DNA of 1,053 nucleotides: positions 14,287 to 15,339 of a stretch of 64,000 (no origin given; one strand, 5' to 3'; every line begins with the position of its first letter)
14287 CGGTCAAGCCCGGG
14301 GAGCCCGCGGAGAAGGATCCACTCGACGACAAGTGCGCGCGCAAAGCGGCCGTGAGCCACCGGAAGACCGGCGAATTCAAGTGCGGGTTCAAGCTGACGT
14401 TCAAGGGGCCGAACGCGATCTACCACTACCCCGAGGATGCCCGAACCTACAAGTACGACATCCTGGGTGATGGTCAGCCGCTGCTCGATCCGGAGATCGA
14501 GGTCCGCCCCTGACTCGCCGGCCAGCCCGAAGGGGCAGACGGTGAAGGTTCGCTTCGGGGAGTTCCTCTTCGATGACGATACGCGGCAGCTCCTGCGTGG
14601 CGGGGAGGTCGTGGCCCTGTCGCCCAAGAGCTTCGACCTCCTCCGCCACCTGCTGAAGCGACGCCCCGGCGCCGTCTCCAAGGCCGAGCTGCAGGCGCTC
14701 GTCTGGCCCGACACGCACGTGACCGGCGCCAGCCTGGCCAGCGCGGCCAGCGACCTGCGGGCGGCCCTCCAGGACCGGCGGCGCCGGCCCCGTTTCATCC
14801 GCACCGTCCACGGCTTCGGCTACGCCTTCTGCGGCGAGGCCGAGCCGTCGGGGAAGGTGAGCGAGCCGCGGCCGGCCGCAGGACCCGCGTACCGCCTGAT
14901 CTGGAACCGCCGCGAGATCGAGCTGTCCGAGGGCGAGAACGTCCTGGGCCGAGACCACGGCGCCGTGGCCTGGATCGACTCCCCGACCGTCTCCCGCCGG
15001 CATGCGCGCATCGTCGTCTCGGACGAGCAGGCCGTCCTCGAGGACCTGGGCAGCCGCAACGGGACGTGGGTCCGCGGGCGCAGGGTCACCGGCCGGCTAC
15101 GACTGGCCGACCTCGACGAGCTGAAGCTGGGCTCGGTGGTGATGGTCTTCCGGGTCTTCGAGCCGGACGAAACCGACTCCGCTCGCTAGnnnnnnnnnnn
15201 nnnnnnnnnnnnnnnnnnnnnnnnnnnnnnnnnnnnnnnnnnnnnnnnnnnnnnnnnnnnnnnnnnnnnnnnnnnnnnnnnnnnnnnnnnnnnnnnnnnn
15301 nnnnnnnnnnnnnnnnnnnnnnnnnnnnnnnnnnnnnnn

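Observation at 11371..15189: Hanks-type Ser/Thr kinase (TPR), small secreted protein and wHTH-FHA transcription factor form one cluster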

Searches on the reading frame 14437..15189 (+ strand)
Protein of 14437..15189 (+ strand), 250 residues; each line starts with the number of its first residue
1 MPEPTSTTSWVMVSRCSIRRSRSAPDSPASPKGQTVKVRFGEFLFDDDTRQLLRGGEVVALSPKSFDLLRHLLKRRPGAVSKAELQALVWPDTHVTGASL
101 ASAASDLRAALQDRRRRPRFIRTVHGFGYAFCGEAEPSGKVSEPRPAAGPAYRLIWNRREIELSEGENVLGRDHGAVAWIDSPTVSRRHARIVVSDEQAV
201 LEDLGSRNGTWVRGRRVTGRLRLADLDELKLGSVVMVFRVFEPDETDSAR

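Call 4: search_protein_families(library=pfam, proteins=[window:14437-15189:+], max_evalue=0.01)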
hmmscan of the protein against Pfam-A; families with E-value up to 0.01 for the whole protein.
window:14437-15189:+ (250 aa): 3 families
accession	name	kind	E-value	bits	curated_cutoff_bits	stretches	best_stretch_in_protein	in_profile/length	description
PF00498.31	FHA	-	1.1e-15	58.2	20.7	1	169-232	2-67/67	FHA domain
PF00486.34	Trans_reg_C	-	1.9e-14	53.9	26.2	1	56-131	1-77/77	Transcriptional regulatory protein, C terminal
PF16697.10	Yop-YscD_cpl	-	4.2e-10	40.2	33.2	1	160-239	11-91/94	Inner membrane component of T3SS, cytoplasmic domain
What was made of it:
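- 14602..14829 (+): OmpR/CadC-type winged helix DNA-binding domain (Trans_reg_C). Pfam E=1.9e-14 (call 4).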

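Call 5: find_homologous_proteins(query=window:14533-15189:+, max_evalue=0.001)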
Query window:14533-15189:+ (218 aa): 5149 proteins with E <= 0.001 among 7156 candidates; the best 120 are listed.
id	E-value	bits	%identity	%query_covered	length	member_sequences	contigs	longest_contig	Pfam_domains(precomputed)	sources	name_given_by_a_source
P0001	4.3e-139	479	100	100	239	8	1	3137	PF00498.32,PF16697.11,PF00486.35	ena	-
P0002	1.3e-104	366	78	97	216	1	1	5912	PF00498.32,PF16697.11,PF00486.35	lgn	-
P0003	1.9e-104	366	77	97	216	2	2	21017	PF00498.32,PF16697.11,PF00486.35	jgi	jgi:DNA-binding winged helix-turn-helix (wHTH) protein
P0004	1.4e-101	356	75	98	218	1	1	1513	PF00498.32,PF16697.11,PF00486.35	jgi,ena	-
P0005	9.1e-101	354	76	98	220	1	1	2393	PF00498.32,PF16697.11,PF00486.35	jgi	-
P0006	1.1e-100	353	75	97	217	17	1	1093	PF00498.32,PF16697.11,PF00486.35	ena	-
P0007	1.2e-100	353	76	97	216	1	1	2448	PF00498.32,PF16697.11,PF00486.35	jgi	jgi:DNA-binding winged helix-turn-helix (wHTH) protein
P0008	1.3e-100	353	72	98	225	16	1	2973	PF00498.32,PF16697.11,PF00486.35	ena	-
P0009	1.4e-99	350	73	98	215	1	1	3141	PF00498.32,PF16697.11,PF00486.35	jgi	jgi:DNA-binding winged helix-turn-helix (wHTH) protein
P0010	3.1e-99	349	72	98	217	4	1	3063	PF00498.32,PF16697.11,PF00486.35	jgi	-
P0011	3.6e-99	348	73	98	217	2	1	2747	PF00498.32,PF16697.11,PF00486.35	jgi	-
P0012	4.7e-99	348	73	98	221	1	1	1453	PF00498.32,PF16697.11,PF00486.35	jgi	jgi:DNA-binding winged helix-turn-helix (wHTH) protein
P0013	6.4e-99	348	72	98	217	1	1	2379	PF00498.32,PF16697.11,PF00486.35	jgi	jgi:DNA-binding winged helix-turn-helix (wHTH) protein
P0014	2.0e-98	346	71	98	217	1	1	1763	PF00498.32,PF16697.11,PF00486.35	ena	-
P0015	2.2e-98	346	71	98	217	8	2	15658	PF00498.32,PF16697.11,PF00486.35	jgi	-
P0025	5.8e-97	341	72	98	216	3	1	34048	PF00498.32,PF16697.11,PF00486.35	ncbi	ncbi:MAG TPA: FHA domain-containing protein [Vicinamibacteria bacterium]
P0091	7.9e-71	256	57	98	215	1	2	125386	PF00498.32,PF16697.11,PF00486.35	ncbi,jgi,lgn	jgi:DNA-binding winged helix-turn-helix (wHTH) protein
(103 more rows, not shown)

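Call 9: find_encoding_contigs(protein=P0003, flank=8000, max_places=3)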
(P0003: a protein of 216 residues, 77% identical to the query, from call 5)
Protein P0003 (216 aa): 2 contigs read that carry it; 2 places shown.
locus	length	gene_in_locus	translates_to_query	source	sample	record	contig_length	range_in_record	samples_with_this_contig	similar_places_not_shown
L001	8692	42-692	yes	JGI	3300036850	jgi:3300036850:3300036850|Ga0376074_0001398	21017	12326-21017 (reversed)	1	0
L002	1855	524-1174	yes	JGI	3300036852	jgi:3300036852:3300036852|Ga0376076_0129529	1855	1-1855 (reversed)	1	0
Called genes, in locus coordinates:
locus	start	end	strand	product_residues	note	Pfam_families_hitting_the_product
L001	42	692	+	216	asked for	PF00486:Trans_reg_C, PF16697:Yop-YscD_cpl, PF00498:FHA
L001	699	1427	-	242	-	PF00512:HisKA, PF02518:HATPase_c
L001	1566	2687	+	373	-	PF01408:GFO_IDH_MocA, PF02894:GFO_IDH_MocA_C, PF22725:GFO_IDH_MocA_C3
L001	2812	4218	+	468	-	PF05231:MASE1, PF00990:GGDEF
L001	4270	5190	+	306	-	PF01261:AP_endonuc_2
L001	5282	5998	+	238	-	PF13618:Gluconate_2-dh3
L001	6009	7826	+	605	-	PF00732:GMC_oxred_N, PF05199:GMC_oxred_C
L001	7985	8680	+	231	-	PF13505:OMP_b-brl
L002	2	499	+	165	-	?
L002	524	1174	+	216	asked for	PF00486:Trans_reg_C, PF16697:Yop-YscD_cpl, PF00498:FHA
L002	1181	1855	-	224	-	?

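Call 10: find_encoding_contigs(protein=P0025, flank=8000, max_places=3)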
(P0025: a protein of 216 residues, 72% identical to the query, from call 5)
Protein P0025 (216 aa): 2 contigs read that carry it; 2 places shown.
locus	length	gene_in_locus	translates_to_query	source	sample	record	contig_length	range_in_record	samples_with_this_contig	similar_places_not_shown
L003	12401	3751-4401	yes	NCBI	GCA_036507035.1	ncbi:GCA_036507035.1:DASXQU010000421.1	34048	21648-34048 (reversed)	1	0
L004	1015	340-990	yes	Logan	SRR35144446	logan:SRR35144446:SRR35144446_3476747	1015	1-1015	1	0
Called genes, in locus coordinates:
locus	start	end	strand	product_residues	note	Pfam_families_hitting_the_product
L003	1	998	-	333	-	PF25919:BSH_CusB, PF25973:BSH_CzcB, PF25869:3HB_CusB (weak), PF25954:Beta-barrel_RND_2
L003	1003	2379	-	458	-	PF02321:OEP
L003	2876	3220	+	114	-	PF01416:PseudoU_synth_1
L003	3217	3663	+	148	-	PF01416:PseudoU_synth_1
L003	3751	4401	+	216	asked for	PF00486:Trans_reg_C, PF16697:Yop-YscD_cpl, PF00498:FHA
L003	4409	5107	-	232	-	PF00512:HisKA, PF02518:HATPase_c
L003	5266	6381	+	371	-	PF01408:GFO_IDH_MocA, PF22725:GFO_IDH_MocA_C3, PF02894:GFO_IDH_MocA_C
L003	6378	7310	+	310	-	PF01261:AP_endonuc_2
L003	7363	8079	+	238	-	PF13618:Gluconate_2-dh3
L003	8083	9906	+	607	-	PF00732:GMC_oxred_N, PF00890:FAD_binding_2 (faint), PF05199:GMC_oxred_C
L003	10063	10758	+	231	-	-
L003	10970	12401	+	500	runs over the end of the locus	PF00528:BPD_transp_1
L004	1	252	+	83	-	?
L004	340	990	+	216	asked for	PF00486:Trans_reg_C, PF16697:Yop-YscD_cpl, PF00498:FHA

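Call 11: find_encoding_contigs(protein=P0091, flank=8000, max_places=3)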
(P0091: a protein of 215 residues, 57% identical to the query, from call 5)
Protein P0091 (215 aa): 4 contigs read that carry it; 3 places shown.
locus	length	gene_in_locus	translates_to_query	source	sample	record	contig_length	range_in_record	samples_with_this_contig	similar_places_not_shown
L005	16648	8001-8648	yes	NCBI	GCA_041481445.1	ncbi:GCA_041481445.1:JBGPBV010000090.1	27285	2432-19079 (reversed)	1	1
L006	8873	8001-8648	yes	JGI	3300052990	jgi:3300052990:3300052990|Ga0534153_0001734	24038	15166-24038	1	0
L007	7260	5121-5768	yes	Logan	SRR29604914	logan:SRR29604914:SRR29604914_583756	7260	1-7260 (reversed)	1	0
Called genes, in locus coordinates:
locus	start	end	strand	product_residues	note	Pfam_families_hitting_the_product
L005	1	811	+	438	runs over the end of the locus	PF05694:SBP56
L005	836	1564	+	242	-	PF02630:SCO1-SenC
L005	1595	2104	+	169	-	-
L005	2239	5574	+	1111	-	PF00069:Pkinase, PF07714:PK_Tyr_Ser-Thr, PF03109:ABC1 (weak), PF01636:APH (weak), PF13424:TPR_12 (weak), PF13424:TPR_12, PF13424:TPR_12, PF17874:TPR_MalT, +9 more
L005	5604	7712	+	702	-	PF02310:B12-binding (faint), PF04055:Radical_SAM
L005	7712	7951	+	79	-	-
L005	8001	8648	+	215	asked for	PF00486:Trans_reg_C, PF16697:Yop-YscD_cpl, PF00498:FHA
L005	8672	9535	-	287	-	-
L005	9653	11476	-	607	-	PF00005:ABC_tran, PF02463:SMC_N (faint), PF13304:AAA_21 (weak), PF13476:AAA_23 (faint), PF13555:AAA_29 (faint), PF12848:ABC_tran_Xtn (faint), PF00005:ABC_tran, PF16326:ABC_tran_CTD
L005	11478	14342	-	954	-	PF07719:TPR_2 (faint), PF13424:TPR_12, PF13432:TPR_16 (weak), PF00515:TPR_1 (weak), PF13424:TPR_12, PF17874:TPR_MalT, PF13424:TPR_12, PF12770:CHAT, +3 more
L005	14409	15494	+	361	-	-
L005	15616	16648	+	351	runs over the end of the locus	-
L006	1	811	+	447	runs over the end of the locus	PF05694:SBP56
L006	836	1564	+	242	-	PF02630:SCO1-SenC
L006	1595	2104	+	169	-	-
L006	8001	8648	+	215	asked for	PF00486:Trans_reg_C, PF16697:Yop-YscD_cpl, PF00498:FHA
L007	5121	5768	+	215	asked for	PF00486:Trans_reg_C, PF16697:Yop-YscD_cpl, PF00498:FHA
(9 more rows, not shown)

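Call 22: find_related_loci(query=A3, collection=genome_contigs, flank=10000)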
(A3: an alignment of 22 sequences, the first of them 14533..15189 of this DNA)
Query A3 (218 aa) in genome_contigs; peptide patterns used: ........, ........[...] (x = any residue, [..] = any of these).
600 stretches matched a pattern (row limit reached: there are more); 494 encode a relative of the query (tblastn E <= 1e-3); the best 80 are kept; 80 distinct loci.
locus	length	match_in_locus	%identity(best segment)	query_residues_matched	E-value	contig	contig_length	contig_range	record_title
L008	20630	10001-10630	49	4-218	7e-62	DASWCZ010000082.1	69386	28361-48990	MAG TPA_asm: Thermoanaerobaculia bacterium isolate SMAG_U2722 k141_1352556, whole genome shotgun sequence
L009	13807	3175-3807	49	4-218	1e-61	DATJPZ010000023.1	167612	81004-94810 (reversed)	MAG TPA_asm: Thermoanaerobaculia bacterium isolate SMAG_U14926 k141_2678610, whole genome shotgun sequence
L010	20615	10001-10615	48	1-212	1e-56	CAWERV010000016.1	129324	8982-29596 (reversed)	MAG: uncultured Acidobacteriota bacterium isolate MFD02134.bin.2.169 genome assembly, contig: contig_34781, whole genome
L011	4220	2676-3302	49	1-211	8e-56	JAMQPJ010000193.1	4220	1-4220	MAG: Thermoanaerobaculia bacterium isolate CH5 k141_793460, whole genome shotgun sequence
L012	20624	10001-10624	47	4-217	4e-55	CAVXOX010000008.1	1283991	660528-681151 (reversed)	MAG: uncultured Acidobacteriota bacterium isolate MFD00822.bin.1.216 genome assembly, contig: contig_56588, whole genome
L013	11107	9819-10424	49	1-207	5e-55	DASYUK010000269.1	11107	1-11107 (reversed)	MAG TPA_asm: Thermoanaerobaculia bacterium isolate SMAG_U4593 k141_213753, whole genome shotgun sequence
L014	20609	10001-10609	51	6-209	1e-54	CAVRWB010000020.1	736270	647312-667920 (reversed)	MAG: uncultured Acidobacteriota bacterium isolate MFD02159.bin.2.26 genome assembly, contig: contig_8781, whole genome s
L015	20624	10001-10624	48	1-210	4e-54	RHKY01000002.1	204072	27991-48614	MAG: Acidobacteria bacterium isolate ACB1 N2_1.scaffold_12, whole genome shotgun sequence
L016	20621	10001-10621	48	2-209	3e-54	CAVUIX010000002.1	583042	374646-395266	MAG: uncultured Acidobacteriota bacterium isolate MFD02199.bin.2.111 genome assembly, contig: contig_10586, whole genome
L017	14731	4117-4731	45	5-209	5e-54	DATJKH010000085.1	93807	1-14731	MAG TPA_asm: Vicinamibacterales bacterium isolate SMAG_U15588 k141_460491, whole genome shotgun sequence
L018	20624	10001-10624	45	3-214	5e-53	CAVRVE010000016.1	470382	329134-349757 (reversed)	MAG: uncultured Acidobacteriota bacterium isolate MFD02242.bin.2.9 genome assembly, contig: contig_24682, whole genome s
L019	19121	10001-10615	47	5-209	6e-53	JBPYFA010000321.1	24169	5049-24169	MAG: Vicinamibacterales bacterium isolate Bin.028.fastaField_pasture_P2 k127_4527442, whole genome shotgun sequence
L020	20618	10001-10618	49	4-211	3e-52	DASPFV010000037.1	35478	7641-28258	MAG TPA_asm: Vicinamibacterales bacterium isolate SMAG_U16434 k141_1008050, whole genome shotgun sequence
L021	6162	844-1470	44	4-212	1e-51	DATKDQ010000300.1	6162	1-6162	MAG TPA_asm: Thermoanaerobaculia bacterium isolate SMAG_U14477 k141_2719950, whole genome shotgun sequence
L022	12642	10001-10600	47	4-207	1e-50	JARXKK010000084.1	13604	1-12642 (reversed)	MAG: Acidobacteriota bacterium isolate bin03 NODE_1430_length_13604_cov_17.407632, whole genome shotgun sequence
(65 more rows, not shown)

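Call 24: find_related_loci(query=window:14533-15189:+, collection=metagenome_contigs, flank=10000)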
Query window:14533-15189:+ (218 aa) in metagenome_contigs; peptide patterns used: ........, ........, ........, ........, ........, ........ (x = any residue, [..] = any of these).
600 stretches matched a pattern (row limit reached: there are more); 314 encode a relative of the query (tblastn E <= 1e-3); the best 80 are kept; 80 distinct loci.
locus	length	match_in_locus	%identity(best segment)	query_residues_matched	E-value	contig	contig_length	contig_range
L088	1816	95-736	78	4-216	2e-106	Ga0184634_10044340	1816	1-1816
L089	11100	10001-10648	71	1-216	2e-96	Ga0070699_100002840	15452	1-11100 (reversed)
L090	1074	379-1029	72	2-217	5e-105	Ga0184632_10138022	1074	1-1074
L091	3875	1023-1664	73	3-216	6e-96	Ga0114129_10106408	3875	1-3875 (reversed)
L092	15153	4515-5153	72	4-216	3e-95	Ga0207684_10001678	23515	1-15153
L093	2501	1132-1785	67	4-216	3e-97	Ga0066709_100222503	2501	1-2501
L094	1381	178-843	69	2-217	6e-99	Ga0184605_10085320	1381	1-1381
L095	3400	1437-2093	68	4-216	1e-89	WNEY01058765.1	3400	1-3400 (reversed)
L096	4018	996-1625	74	4-214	4e-86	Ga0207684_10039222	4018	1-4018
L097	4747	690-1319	74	4-214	6e-86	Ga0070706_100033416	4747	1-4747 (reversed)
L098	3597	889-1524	69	4-209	1e-85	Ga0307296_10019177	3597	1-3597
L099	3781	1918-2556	74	4-216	3e-80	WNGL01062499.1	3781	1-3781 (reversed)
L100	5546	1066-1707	63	4-217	2e-78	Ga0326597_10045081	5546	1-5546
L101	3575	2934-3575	58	4-218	1e-71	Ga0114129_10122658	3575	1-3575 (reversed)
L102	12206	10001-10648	55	1-216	2e-69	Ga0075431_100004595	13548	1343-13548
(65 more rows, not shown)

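Call 38: search_solved_structures(query=A3, max_evalue=0.001, show_alignments=2)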
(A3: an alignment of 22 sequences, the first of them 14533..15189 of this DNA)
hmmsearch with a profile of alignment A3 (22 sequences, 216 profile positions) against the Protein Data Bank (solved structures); distinct sequences matched with E-value up to 0.001: 98 (the best 60 are shown).
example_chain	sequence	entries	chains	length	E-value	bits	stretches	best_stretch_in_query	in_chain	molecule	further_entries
2fez_A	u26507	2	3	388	2.6e-19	72.5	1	124-207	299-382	Probable regulatory protein embR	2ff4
6lxl_A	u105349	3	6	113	5.1e-14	55.2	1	3-105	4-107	Transcriptional regulatory protein OmpR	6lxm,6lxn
2jpb_A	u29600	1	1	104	1.1e-13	54.1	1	3-99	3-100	Transcriptional regulatory protein ompR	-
1opc_A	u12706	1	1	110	1.3e-13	53.9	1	3-99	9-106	OMPR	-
3po8_A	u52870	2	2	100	1.3e-13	53.8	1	124-205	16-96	Putative uncharacterized protein TB39.8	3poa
1odd_A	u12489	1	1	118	1.6e-13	53.5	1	3-99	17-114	TRANSCRIPTIONAL REGULATORY PROTEIN OMPR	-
2lc1_A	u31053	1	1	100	1.9e-13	53.3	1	124-205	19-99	Putative uncharacterized protein TB39.8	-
6zwt_A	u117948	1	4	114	1.1e-12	50.7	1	3-103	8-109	Two-component response regulator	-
3oun_A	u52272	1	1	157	1.9e-12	50.1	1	124-201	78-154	Putative uncharacterized protein TB39.8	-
3zq7_A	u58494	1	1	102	3.5e-12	49.2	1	3-96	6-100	KDP OPERON TRANSCRIPTIONAL REGULATORY PROTEIN KDPE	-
3gqs_A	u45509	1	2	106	3.7e-12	49.1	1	125-201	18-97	Adenylate cyclase-like protein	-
4kfc_A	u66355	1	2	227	1.1e-11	47.6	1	3-96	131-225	KDP operon transcriptional regulatory protein KdpE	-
5ju7_A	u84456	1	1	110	2.4e-11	46.4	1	3-95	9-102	Transcriptional activator CadC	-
4kny_A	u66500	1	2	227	2.5e-11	46.4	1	3-96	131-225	KDP operon transcriptional regulatory protein KdpE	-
6lgq_D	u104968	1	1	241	2.8e-11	46.2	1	3-96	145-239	DNA-binding response regulator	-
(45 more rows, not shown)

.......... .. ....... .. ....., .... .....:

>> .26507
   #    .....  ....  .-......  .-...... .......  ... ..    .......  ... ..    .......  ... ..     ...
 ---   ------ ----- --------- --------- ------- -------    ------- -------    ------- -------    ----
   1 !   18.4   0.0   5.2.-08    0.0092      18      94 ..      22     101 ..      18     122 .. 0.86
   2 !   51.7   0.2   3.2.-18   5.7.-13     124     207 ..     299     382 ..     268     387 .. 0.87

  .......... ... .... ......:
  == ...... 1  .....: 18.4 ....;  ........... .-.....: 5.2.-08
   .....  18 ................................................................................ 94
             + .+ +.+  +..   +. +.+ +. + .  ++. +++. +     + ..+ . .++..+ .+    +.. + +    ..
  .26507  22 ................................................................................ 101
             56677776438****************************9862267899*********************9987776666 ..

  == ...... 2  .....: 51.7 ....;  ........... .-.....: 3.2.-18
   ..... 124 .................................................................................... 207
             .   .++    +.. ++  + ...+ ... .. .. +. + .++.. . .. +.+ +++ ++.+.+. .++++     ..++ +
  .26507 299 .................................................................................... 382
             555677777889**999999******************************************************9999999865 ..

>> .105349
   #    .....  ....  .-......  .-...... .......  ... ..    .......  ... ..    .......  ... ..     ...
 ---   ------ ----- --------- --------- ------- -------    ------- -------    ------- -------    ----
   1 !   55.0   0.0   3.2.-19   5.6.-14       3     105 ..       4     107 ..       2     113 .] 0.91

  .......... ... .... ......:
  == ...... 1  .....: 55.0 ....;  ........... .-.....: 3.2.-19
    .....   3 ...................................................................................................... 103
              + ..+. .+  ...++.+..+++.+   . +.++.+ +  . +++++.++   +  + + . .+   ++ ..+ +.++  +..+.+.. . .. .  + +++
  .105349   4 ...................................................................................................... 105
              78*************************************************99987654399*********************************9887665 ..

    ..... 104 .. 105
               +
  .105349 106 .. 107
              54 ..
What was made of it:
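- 14602..14829 (+): Profile matches to the OmpR, KdpE, CadC and ToxR DNA-binding domains in the PDB (call 38).
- On OmpR/PhoB/CadC-type winged-helix DNA-binding domain (Trans_reg_C): Profile matches to the OmpR, KdpE, CadC and ToxR DNA-binding domains, E 5e-14 to 1e-10 (call 38).
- Closest known: EmbR-PknH of Mycobacterium tuberculosis. Same: The EmbR FHA domain is the best PDB match (2FEZ; FHA stretch i-E 5.7e-13, call 38).
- Closest known: EmbR-PknH of Mycobacterium tuberculosis. Different: The wHTH matches the OmpR, KdpE, CadC and ToxR DNA-binding domains far better than the EmbR wHTH (E about 1e-13 against 0.009, call 38).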

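Call 39: search_protein_families(library=ncbifam, proteins=[window:14533-15189:+], max_evalue=0.001)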
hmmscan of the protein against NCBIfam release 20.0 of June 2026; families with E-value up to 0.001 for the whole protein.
window:14533-15189:+ (218 aa): 30 families (the best 25 are shown)
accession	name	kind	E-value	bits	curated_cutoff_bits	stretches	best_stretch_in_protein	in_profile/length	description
NF049868.1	FhaB_Rv0019c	equivalog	4e-14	52.9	125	1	128-204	80-156/158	FHA domain-containing protein FhaB/FipA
NF052573.1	HisKinEspAMyxo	equivalog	1.7e-10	39.6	1400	1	130-208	42-119/755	serine histidine kinase EspA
NF007005.1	PRK09468.1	equivalog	8.2e-10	38.5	331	1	4-102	135-234/237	osmolarity response regulator transcription factor OmpR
NF033117.2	vanR_ACDEGLN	exception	8.4e-10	38.6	350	1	10-98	135-224/226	VanR-ABDEGLN family response regulator transcription factor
NF045944.1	ResRegRpaBCyano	equivalog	5.6e-09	35.7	330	1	6-99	131-227/229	response regulator transcription factor RpaB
NF040689.1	MtrAB_MtrA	equivalog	7.8e-09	35.2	300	1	5-98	123-217/219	MtrAB system response regulator MtrA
NF033120.0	vanR_FM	exception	8.7e-09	35.4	460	1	4-101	133-231/231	vancomycin resistance response regulator transcription factor, VanR-F/VanR-M family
NF009037.0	PRK12370.1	equivalog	8.7e-09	34.3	589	1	6-114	14-117/553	HilA/EilA family virulence transcriptional regulator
NF041660.2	oxygluDhInhib_OdhI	equivalog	1.1e-08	35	200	1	138-206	60-127/130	oxoglutarate dehydrogenase inhibitor Odhl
TIGR02154.1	PhoB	equivalog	2.4e-07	30.3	296.2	1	6-99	132-225/226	phosphate regulon transcriptional regulator PhoB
NF000404.1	vanR-D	exception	4.2e-07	29.7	500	1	23-98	153-229/232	vancomycin resistance response regulator transcription factor VanR-D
NF007540.1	PRK10153.1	equivalog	4.3e-07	29.2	400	1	4-102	4-103/516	lysine decarboxylation/transport transcriptional activator CadC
TIGR01387.1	cztR_silR_copR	subfamily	3e-06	27.1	279.2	1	9-99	128-218/218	heavy metal response regulator transcription factor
NF045914.1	RespRegNblR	equivalog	7.4e-06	25.7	300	1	5-98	131-224/228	response regulator transcription factor NblR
NF000403.1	vanR-C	exception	1e-05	25.2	480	1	18-98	147-228/231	vancomycin resistance response regulator transcription factor VanR-C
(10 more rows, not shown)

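Call 66: search_protein_families(library=padloc, proteins=[window:14542-15189:+], max_evalue=0.001)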
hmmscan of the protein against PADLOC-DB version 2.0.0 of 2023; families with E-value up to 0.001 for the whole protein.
window:14542-15189:+ (215 aa): 0 families
